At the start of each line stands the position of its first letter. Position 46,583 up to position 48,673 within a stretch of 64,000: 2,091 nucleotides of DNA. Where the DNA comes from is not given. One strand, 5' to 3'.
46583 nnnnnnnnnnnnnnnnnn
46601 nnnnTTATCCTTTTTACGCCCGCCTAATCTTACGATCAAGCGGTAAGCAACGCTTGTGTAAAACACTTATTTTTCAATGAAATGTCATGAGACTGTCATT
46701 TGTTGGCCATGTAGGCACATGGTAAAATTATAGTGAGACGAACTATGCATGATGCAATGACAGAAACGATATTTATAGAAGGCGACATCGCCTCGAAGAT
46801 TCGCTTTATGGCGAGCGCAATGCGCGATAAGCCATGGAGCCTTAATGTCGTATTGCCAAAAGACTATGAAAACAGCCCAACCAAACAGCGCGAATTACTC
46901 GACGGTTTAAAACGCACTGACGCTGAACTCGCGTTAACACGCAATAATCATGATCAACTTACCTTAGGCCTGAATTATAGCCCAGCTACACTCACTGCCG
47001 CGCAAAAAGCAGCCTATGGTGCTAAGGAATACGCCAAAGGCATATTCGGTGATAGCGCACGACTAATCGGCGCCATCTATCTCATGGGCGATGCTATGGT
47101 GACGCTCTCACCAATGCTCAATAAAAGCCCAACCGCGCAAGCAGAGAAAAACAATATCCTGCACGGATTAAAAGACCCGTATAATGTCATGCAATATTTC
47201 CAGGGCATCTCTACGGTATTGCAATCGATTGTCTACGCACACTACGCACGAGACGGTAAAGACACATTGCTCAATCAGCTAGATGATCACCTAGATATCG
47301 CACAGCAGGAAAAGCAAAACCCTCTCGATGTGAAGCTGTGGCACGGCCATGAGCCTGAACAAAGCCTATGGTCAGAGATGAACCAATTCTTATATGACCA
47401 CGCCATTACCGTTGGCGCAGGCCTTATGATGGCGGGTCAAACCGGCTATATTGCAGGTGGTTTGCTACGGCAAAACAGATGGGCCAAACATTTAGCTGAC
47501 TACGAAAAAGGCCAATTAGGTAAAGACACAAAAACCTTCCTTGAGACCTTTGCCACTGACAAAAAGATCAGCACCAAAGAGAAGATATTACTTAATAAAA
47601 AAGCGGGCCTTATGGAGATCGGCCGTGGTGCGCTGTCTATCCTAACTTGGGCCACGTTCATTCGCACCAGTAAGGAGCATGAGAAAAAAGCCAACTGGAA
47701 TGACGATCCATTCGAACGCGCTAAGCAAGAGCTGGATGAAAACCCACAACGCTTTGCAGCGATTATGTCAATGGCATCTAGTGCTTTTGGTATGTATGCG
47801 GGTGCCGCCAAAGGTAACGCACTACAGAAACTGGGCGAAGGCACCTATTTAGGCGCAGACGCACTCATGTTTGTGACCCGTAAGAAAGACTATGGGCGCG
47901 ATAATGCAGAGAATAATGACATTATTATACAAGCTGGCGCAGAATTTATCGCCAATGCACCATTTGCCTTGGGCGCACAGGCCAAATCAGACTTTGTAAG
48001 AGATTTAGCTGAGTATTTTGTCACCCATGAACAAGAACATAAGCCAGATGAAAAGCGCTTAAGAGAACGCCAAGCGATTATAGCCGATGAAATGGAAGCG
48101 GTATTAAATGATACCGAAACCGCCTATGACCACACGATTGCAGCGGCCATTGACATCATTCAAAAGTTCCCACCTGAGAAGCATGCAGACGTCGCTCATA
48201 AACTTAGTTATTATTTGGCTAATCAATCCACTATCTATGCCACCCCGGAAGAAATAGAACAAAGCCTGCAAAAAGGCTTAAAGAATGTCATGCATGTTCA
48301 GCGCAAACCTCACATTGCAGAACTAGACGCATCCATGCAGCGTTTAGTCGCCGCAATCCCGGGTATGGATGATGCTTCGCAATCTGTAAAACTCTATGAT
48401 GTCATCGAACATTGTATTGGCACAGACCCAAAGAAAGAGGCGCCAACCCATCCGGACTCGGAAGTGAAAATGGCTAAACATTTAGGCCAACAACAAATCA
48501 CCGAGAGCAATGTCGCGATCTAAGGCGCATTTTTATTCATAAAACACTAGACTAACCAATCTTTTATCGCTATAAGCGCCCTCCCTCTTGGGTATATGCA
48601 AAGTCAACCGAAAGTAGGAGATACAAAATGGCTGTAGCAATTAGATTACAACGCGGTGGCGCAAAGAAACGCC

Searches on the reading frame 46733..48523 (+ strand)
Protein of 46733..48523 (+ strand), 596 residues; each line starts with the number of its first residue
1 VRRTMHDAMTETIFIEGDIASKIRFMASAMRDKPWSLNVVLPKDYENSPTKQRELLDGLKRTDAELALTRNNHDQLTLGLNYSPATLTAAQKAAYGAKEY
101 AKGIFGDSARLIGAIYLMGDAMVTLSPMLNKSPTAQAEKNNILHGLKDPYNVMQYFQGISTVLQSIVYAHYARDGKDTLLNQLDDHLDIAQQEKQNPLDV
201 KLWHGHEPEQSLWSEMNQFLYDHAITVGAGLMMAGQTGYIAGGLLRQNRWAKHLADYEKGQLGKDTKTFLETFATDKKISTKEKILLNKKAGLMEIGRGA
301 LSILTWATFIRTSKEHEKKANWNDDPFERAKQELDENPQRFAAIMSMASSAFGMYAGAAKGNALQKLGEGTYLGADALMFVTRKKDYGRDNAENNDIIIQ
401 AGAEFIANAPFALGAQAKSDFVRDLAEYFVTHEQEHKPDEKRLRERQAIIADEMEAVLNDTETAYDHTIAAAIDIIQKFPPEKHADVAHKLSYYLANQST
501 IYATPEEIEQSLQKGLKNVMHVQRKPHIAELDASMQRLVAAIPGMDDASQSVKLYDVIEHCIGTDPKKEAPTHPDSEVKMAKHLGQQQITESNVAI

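Call 3: search_protein_families(library=pfam, proteins=[window:46733-48523:+], max_evalue=1)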
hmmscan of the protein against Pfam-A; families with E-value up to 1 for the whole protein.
window:46733-48523:+ (596 aa): 3 families
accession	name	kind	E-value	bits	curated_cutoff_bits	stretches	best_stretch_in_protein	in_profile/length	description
PF09279.17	EF-hand_like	-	0.0016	19.4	21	0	446-492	22-68/86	Phosphoinositide-specific phospholipase C, efhand-like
PF08566.15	Pam17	-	0.064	13.6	25.4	0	221-273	68-119/165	Mitochondrial import protein Pam17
PF19110.5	DUF5797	-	0.15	12.2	25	1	492-566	46-121/163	Family of unknown function (DUF5797)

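Call 4: search_protein_families(library=ncbifam, proteins=[window:46733-48523:+], max_evalue=1)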
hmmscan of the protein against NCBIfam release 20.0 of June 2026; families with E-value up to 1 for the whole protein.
window:46733-48523:+ (596 aa): 0 families

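Call 47: search_protein_families(library=padloc, proteins=[window:46733-48523:+], max_evalue=1)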
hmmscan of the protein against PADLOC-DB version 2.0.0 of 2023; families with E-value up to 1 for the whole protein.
window:46733-48523:+ (596 aa): 1 family
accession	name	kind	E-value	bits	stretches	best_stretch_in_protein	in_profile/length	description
PDLC00658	ZorG3|ZorG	-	0.0021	16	1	440-540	75-170/260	DUF3348 domain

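Call 48: search_protein_families(library=phrogs, proteins=[window:46733-48523:+], max_evalue=1)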
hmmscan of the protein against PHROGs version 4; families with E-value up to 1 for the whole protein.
window:46733-48523:+ (596 aa): 0 families

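Call 50: search_solved_structures(query=window:46733-48523:+, max_evalue=10)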
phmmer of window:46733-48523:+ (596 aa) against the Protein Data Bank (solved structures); distinct sequences matched with E-value up to 10: 1.
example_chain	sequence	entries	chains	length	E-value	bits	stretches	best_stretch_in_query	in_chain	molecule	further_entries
3okf_A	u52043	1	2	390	1.7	10.3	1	189-283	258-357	3-dehydroquinate synthase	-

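Call 57: find_related_loci(query=A3, collection=metagenome_contigs, flank=10000)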
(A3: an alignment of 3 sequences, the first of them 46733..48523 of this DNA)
Query A3 (596 aa) in metagenome_contigs; peptide patterns used: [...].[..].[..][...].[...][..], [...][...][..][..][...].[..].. (x = any residue, [..] = any of these).
600 stretches matched a pattern, but none encodes a relative of the query by tblastn (E <= 1e-3).
